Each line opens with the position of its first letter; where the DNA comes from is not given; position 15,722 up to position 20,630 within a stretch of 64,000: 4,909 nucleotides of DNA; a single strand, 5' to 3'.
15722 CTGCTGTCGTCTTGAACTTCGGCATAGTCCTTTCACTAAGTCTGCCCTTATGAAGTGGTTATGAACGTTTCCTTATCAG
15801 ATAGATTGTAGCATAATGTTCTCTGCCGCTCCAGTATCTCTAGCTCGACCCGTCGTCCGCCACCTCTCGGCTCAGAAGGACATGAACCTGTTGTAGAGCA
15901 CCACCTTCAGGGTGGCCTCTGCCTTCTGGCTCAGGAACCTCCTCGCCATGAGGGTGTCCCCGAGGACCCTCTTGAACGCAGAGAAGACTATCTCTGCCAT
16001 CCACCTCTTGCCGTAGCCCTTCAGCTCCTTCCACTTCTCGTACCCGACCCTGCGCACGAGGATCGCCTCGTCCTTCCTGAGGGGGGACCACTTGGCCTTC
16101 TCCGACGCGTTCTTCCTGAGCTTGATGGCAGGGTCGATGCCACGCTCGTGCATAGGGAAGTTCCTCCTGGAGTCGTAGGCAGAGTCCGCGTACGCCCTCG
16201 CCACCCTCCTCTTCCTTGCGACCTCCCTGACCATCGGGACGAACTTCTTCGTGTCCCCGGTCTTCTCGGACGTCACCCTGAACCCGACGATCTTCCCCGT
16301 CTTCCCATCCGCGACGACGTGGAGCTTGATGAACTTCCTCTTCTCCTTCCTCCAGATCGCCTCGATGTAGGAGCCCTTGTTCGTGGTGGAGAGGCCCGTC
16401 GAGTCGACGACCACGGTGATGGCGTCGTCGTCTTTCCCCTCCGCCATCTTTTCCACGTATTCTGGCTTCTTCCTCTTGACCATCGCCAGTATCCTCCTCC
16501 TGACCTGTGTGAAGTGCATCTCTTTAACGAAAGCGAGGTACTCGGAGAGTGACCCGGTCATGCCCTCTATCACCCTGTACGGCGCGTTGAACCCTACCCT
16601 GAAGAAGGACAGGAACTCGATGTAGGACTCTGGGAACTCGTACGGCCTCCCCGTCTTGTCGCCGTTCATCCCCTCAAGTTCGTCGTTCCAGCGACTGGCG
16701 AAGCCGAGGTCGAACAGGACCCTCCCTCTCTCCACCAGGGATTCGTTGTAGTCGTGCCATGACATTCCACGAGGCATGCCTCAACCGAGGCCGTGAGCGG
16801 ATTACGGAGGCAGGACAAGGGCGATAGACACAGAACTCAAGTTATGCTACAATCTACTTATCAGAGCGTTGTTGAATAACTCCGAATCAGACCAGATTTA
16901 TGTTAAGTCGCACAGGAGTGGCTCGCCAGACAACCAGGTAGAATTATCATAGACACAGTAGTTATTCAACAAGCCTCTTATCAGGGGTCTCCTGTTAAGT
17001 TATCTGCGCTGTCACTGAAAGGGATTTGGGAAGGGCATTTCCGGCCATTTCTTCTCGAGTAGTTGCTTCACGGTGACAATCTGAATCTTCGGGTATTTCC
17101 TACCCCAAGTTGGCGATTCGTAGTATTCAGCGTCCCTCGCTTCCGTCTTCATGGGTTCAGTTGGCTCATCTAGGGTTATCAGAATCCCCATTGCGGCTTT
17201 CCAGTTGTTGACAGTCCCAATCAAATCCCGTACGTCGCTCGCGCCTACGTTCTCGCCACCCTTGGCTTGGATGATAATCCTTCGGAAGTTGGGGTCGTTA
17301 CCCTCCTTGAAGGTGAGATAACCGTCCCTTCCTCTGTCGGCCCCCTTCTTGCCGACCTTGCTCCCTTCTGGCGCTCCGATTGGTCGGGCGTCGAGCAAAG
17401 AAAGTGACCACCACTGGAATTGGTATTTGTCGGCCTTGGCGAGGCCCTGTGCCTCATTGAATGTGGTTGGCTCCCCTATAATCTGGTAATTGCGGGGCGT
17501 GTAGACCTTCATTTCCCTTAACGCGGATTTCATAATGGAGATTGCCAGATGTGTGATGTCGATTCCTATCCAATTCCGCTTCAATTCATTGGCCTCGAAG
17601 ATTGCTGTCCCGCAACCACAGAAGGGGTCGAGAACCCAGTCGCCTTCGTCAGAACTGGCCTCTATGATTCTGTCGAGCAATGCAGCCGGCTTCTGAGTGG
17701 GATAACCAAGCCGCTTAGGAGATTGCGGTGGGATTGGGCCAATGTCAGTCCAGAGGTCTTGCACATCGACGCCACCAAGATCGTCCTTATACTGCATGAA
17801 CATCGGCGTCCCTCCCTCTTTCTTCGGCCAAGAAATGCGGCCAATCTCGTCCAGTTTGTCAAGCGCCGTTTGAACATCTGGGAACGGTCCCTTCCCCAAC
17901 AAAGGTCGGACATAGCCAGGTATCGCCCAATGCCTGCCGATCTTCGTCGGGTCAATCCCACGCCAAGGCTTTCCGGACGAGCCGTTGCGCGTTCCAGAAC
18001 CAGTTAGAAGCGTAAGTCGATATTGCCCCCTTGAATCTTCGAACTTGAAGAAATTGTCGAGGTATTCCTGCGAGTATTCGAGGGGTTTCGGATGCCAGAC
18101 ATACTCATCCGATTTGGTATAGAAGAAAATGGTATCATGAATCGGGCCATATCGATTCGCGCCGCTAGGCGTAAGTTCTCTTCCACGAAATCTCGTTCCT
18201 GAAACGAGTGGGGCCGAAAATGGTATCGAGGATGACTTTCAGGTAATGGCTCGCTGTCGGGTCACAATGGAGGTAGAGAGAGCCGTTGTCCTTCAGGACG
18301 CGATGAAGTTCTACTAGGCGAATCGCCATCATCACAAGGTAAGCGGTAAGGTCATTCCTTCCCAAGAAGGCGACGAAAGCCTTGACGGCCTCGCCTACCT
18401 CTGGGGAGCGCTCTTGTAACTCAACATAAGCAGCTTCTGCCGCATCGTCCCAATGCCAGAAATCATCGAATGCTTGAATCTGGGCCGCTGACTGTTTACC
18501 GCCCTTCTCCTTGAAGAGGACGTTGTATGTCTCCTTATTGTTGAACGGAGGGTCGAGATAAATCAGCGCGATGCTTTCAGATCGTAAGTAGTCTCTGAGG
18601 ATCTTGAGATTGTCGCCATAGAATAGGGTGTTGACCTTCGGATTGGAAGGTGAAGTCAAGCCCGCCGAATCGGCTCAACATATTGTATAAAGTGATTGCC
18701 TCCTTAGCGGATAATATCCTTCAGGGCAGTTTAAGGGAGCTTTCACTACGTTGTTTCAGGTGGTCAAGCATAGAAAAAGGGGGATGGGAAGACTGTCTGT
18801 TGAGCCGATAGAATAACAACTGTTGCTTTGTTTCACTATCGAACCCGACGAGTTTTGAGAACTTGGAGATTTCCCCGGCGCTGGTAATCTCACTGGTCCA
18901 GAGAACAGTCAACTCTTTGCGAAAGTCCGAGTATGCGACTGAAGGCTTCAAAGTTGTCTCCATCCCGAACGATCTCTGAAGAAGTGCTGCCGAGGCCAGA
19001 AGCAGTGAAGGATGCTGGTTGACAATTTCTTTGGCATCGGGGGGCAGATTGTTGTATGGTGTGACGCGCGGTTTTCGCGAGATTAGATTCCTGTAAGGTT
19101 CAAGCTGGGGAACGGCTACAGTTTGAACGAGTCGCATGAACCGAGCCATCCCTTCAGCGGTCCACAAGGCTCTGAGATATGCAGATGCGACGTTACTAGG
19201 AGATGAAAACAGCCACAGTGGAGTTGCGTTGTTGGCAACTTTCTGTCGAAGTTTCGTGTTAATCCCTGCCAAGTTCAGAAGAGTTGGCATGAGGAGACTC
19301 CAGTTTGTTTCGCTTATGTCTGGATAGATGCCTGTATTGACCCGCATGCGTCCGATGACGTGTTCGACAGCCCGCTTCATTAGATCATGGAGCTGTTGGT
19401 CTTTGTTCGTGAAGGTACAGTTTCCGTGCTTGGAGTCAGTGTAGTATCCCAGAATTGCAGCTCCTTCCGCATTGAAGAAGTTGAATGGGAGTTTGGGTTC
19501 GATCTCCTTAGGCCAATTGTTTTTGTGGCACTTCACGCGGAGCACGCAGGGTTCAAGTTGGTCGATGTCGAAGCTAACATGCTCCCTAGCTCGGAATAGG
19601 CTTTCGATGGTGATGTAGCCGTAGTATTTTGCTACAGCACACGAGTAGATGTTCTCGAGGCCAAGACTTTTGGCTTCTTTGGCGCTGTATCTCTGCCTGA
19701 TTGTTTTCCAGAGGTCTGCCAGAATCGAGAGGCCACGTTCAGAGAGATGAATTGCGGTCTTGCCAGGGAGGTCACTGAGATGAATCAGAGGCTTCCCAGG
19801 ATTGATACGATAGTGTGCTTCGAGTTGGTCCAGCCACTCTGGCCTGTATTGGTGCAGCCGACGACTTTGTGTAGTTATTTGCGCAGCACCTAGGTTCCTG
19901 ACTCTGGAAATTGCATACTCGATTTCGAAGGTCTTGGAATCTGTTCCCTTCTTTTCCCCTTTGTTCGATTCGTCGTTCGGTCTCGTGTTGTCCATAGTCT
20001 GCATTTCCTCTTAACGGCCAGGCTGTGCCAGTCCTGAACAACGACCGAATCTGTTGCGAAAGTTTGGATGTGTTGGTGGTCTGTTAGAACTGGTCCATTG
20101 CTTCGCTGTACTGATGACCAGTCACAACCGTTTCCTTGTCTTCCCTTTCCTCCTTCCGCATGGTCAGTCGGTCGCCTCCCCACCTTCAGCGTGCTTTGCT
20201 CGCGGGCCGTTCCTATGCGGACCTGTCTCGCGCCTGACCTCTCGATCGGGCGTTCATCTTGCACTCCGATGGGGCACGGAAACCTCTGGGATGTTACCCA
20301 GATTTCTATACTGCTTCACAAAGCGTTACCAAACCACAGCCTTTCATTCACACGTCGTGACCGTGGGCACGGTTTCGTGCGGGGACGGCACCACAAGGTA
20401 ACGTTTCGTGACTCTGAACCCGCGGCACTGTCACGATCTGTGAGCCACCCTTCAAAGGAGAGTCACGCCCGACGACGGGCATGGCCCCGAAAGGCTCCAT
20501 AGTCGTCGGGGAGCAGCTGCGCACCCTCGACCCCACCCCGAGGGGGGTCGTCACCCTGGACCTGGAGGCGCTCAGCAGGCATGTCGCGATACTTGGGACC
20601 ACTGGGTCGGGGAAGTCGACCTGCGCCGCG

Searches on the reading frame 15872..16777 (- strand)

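Call 39: search_protein_families(library=pfam, proteins=[window:15872-16777:-], max_evalue=0.05)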
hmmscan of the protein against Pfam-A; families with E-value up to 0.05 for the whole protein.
window:15872-16777:- (301 aa): 3 families
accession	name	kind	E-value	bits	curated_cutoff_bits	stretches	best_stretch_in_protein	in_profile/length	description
PF01609.27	DDE_Tnp_1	-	2.6e-25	89.8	23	1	121-296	6-199/200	Transposase DDE domain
PF13737.12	DDE_Tnp_1_5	-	3.3e-09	37.6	28.1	1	16-133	2-111/112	Transposase DDE domain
PF13612.12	DDE_Tnp_1_3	-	0.0029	18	27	1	151-244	47-132/155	Transposase DDE domain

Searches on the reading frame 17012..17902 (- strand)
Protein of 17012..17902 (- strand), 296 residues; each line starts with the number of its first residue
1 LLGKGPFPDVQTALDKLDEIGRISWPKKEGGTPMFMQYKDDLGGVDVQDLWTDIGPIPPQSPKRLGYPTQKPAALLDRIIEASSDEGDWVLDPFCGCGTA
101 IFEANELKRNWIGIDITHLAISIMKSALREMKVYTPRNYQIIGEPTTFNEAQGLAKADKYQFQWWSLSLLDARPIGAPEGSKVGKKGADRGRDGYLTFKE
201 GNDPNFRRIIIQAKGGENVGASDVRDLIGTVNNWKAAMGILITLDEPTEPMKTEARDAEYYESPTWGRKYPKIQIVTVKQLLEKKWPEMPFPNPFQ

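Call 39: search_protein_families(library=pfam, proteins=[window:17012-17902:-], max_evalue=0.05)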
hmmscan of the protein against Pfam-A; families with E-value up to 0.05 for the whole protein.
window:17012-17902:- (296 aa): 5 families
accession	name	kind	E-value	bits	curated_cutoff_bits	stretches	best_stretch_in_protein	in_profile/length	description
PF01555.25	N6_N4_Mtase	-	1.6e-21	77.7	26.7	1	43-123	136-218/221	DNA methylase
PF22722.2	NA-iREase1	-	1.5e-10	41.5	27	1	185-282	20-105/106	NACHT-associated inactive Restriction Endonuclease 1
PF04471.18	Mrr_cat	-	1.3e-08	35.3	21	1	158-257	5-99/115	Restriction endonuclease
PF13847.12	Methyltransf_31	-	0.00021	21.4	27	1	85-132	2-52/145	Methyltransferase domain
PF01170.24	UPF0020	-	0.0016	18.6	22.3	1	83-142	25-80/197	RMKL-like, methyltransferase domain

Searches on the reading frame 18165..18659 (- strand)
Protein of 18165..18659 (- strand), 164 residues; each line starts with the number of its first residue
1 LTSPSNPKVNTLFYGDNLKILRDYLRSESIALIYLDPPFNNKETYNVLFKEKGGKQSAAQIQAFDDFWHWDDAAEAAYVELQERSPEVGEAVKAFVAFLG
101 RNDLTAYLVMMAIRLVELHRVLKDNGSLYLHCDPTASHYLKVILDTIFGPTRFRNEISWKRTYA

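Call 39: search_protein_families(library=pfam, proteins=[window:18165-18659:-], max_evalue=0.05)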
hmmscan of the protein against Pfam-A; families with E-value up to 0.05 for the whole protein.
window:18165-18659:- (164 aa): 2 families
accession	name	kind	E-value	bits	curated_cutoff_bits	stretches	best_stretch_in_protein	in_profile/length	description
PF01555.25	N6_N4_Mtase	-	1.6e-09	38.5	26.7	1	30-162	1-83/221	DNA methylase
PF03602.21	Cons_hypoth95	-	0.0064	16.6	24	1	16-49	100-133/182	Conserved hypothetical protein 95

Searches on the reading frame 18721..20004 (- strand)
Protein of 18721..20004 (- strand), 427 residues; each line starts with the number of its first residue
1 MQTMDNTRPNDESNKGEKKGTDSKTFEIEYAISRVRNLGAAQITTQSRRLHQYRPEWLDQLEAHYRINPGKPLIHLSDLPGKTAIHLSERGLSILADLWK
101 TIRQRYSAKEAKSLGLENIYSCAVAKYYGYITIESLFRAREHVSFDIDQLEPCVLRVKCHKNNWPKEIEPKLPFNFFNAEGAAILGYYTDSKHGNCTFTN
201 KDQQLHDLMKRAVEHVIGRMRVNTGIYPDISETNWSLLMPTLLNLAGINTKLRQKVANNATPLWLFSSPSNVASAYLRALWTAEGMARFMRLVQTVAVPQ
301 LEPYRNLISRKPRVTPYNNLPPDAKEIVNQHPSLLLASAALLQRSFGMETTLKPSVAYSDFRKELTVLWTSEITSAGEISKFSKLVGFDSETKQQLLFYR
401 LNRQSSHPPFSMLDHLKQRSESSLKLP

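Call 39: search_protein_families(library=pfam, proteins=[window:18721-20004:-], max_evalue=0.05)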
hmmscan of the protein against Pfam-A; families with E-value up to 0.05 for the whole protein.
window:18721-20004:- (427 aa): 1 family
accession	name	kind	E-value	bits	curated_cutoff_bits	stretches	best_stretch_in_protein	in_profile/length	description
PF14528.11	LAGLIDADG_3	-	0.017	15.8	22.5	0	328-387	29-82/82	LAGLIDADG-like domain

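Call 73: search_protein_families(library=pfam, alignment_id=A6, max_evalue=0.1)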
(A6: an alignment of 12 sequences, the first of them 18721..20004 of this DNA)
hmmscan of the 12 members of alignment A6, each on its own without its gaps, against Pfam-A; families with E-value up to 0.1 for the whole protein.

A. member 1, window:18721-20004:- (427 aa): 1 family
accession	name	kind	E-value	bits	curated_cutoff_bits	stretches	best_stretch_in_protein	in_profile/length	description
PF14528.11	LAGLIDADG_3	-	0.017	15.8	22.5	0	328-387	29-82/82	LAGLIDADG-like domain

B. families by the number of members that match (of 12 scanned): 4 families
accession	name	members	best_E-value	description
PF14528.11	LAGLIDADG_3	8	9.9e-07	LAGLIDADG-like domain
PF10165.14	Ric8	1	0.0026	Guanine nucleotide exchange factor synembryn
PF13565.12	HTH_32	1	0.024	Homeodomain-like domain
PF13102.12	Phage_int_SAM_5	1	0.055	Phage integrase SAM-like domain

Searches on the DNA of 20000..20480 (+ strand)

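Call 83: search_rna_families(source=window, start=20000, end=20480, threshold=evalue, max_evalue=10, show_alignments=2)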
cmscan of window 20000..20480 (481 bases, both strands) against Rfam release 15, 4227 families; matches with E-value up to 10: 1.
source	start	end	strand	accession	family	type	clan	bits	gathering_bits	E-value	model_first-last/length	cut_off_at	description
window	20404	20449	-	RF01556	TB9Cs3H2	Gene; snRNA; snoRNA; HACA-box;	-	15.2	50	2.3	1-63/63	no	Trypanosomatid snoRNA TB9Cs3H2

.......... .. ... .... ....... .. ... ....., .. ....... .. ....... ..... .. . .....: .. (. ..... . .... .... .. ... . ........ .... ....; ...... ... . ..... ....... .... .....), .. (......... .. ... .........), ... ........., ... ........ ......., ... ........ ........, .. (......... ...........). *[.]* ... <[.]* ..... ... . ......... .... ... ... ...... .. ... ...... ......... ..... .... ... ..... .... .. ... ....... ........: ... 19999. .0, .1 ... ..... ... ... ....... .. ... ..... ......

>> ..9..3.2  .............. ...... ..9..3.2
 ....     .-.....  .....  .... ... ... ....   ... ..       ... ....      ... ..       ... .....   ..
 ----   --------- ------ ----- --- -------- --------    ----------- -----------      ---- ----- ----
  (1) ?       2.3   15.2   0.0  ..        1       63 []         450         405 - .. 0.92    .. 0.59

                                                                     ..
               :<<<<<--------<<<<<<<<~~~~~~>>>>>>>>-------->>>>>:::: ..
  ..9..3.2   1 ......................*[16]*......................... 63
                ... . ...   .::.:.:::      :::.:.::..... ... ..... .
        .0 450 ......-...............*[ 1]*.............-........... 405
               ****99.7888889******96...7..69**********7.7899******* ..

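Call 95: build_rna_model(alignment_id=A9, structure=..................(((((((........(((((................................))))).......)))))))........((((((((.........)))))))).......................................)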
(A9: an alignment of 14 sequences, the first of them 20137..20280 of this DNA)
Model R1 built from alignment A9 (14 sequences, 161 columns); structure: as given.
model positions 144; base pairs 20; branch points 1; effective number of sequences 2.74; information 0.59 bits per position. Calibrated on 0.2 Mb of random sequence (short: E-values are rough).
structure used (alignment columns):
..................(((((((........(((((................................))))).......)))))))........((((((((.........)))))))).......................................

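Call 96: search_with_rna_model(model_id=R1, sources=[window, L001, L002, L004, L005, L006, L007, L009, L010, L012, L013, L014, L015, L016, L017, L018, L019, L020, L021, L022, L023, L025, L026, L027, L028, L029, L031, L032, L033, L034, L035, L036, L037, L038, L039, L040, L041, L042, L043, L044, L045, L046, L047, L049, L050, L051, L052, L053, L054, L055, L056, L057, L058, L059, L060, L061, L062, L063, L064, L065, L066, L067, L068, L069, L070, L071, L072, L073, L074, L075, L076, L077, L078, L079, L080, L081, L082, L083, L084, L085, L086], max_evalue=1, make_alignment=true)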
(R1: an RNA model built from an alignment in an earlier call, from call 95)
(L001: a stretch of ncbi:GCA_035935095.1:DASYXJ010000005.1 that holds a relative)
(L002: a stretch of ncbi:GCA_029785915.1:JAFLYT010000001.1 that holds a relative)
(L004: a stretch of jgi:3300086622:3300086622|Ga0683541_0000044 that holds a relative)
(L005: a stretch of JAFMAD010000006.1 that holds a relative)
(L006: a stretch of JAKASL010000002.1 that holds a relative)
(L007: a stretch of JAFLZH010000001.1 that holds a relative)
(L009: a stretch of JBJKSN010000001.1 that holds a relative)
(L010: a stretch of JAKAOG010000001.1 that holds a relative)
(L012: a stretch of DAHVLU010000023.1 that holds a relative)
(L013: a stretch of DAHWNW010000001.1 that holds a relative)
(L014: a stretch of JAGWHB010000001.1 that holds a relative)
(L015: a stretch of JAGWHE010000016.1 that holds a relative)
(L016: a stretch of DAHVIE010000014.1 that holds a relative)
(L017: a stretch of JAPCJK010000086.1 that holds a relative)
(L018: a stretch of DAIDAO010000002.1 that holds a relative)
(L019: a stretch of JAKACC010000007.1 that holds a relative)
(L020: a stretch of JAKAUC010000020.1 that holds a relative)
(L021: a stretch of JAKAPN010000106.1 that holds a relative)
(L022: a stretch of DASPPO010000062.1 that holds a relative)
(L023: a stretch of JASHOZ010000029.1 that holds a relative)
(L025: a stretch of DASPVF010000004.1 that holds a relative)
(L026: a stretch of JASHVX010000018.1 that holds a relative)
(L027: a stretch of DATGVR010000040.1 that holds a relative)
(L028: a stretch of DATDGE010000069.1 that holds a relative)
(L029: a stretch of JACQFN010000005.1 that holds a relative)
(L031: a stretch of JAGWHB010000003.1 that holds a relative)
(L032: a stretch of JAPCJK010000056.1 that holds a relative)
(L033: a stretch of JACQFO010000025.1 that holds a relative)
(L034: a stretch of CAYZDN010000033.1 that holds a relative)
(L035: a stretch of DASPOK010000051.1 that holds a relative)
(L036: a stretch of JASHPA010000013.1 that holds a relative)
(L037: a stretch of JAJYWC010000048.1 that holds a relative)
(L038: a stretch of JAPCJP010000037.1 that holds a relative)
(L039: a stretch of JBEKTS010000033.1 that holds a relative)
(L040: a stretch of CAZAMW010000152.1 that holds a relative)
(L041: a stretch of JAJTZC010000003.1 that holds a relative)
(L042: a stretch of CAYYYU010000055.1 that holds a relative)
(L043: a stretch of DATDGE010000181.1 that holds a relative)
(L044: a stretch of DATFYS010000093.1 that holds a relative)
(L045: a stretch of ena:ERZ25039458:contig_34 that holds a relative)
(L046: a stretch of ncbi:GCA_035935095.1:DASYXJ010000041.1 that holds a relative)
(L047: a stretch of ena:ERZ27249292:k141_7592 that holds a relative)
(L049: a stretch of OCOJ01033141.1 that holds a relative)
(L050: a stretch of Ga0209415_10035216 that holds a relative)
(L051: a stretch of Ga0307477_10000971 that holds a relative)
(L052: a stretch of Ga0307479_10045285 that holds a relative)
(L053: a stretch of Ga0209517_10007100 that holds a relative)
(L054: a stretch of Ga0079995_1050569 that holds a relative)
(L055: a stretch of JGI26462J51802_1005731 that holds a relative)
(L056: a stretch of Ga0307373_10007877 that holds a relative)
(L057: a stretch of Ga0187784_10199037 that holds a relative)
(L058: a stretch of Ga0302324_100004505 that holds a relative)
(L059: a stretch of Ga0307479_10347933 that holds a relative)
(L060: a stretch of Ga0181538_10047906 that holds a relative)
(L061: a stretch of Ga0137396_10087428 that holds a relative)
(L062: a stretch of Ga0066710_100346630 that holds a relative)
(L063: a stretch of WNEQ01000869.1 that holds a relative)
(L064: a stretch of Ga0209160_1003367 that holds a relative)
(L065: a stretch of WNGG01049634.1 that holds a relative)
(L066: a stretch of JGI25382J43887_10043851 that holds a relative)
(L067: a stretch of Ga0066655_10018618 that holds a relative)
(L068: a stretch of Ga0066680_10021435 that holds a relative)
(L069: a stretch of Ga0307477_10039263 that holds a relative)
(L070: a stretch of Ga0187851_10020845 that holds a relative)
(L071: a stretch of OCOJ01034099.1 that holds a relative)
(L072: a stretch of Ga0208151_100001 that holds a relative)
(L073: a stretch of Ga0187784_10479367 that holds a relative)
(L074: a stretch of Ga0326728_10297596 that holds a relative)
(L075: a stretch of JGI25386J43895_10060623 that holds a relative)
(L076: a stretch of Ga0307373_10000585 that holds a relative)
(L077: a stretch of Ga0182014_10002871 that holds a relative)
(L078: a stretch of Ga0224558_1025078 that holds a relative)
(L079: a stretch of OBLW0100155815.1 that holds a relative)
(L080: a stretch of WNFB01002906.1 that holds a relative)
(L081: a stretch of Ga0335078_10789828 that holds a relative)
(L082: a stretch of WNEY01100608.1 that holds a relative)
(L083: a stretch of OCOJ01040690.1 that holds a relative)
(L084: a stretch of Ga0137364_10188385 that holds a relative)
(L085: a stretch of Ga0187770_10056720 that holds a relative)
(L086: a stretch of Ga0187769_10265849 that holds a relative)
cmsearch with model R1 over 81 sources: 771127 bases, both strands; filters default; matches with E-value up to 1: 22.
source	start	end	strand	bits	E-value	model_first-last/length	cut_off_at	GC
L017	6500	6644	-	148.7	6e-42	1-144/144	no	0.58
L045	6737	6881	+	143.9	1.6e-40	1-144/144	no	0.62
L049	4377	4522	+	143.3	2.5e-40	1-144/144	no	0.62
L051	7705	7849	+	142.8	3.4e-40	1-144/144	no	0.61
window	20137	20280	+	140.9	1.3e-39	1-144/144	no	0.63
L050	92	236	+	140.4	1.9e-39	1-144/144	no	0.6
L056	5722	5866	+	137.4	1.4e-38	1-144/144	no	0.58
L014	11151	11294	-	135.4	5.8e-38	1-144/144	no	0.59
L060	96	240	+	134.7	9.4e-38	1-144/144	no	0.59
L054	7742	7887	+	126.8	2.2e-35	1-144/144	no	0.64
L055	1204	1349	+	126.8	2.2e-35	1-144/144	no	0.64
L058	7698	7845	+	122.1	5.6e-34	1-144/144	no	0.6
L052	315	463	+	113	3.1e-31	1-144/144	no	0.61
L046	5020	5161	+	111.8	6.8e-31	1-144/144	no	0.56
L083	560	702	+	109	5e-30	1-144/144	no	0.57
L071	2471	2613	+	105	8e-29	1-144/144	no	0.56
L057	6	135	+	101.8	7.2e-28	16-144/144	no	0.61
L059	1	62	+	49.3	4e-12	84-144/144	5'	0.52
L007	7401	7448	-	13.5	0.22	1-144/144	no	0.6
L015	5566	5660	+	12.8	0.36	1-144/144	no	0.65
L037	1510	1539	+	12.1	0.62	38-67/144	no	0.57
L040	752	781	+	12.1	0.62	38-67/144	no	0.57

Alignment A10: 22 matches aligned to the model, 212 columns, each read 5' to 3' on its own strand. Consensus structure (alignment columns), stored with it:
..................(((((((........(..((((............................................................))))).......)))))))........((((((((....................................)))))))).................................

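Call 97: search_with_rna_model(model_id=R1, sources=[window, L014, L017, L045, L046, L049, L050, L051, L052, L054, L056, L057, L058, L060, L071, L083], max_evalue=0.00001, make_alignment=true)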
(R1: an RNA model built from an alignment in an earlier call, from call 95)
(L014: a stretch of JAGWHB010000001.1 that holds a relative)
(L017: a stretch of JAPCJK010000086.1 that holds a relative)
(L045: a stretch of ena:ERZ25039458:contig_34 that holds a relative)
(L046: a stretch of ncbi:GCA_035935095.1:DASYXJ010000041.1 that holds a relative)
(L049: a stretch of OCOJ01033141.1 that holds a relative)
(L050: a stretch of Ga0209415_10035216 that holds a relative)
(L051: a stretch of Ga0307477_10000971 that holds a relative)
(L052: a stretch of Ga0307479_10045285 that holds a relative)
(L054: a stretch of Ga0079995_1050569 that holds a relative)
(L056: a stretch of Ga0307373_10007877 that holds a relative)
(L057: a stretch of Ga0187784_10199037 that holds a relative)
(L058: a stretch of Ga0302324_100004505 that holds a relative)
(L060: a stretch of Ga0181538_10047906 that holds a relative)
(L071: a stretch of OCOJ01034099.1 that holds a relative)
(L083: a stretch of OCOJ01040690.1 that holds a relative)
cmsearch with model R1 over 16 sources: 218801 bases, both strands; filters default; matches with E-value up to 0.00001: 16.
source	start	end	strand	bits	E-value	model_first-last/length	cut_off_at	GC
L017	6500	6644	-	148.7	1.7e-42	1-144/144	no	0.58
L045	6737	6881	+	143.9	4.5e-41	1-144/144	no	0.62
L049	4377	4522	+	143.3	7.1e-41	1-144/144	no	0.62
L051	7705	7849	+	142.8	9.7e-41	1-144/144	no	0.61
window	20137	20280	+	140.9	3.6e-40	1-144/144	no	0.63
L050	92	236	+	140.4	5.3e-40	1-144/144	no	0.6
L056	5722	5866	+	137.4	4e-39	1-144/144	no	0.58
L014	11151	11294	-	135.4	1.6e-38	1-144/144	no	0.59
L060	96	240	+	134.7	2.7e-38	1-144/144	no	0.59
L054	7742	7887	+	126.8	6.2e-36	1-144/144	no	0.64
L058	7698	7845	+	122.1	1.6e-34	1-144/144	no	0.6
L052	315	463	+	113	8.9e-32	1-144/144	no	0.61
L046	5020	5161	+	111.8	1.9e-31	1-144/144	no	0.56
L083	560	702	+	109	1.4e-30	1-144/144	no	0.57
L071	2471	2613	+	105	2.3e-29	1-144/144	no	0.56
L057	6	135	+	101.8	2.1e-28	16-144/144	no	0.61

Alignment A11: 16 matches aligned to the model, 157 columns, each read 5' to 3' on its own strand. Consensus structure (alignment columns), stored with it:
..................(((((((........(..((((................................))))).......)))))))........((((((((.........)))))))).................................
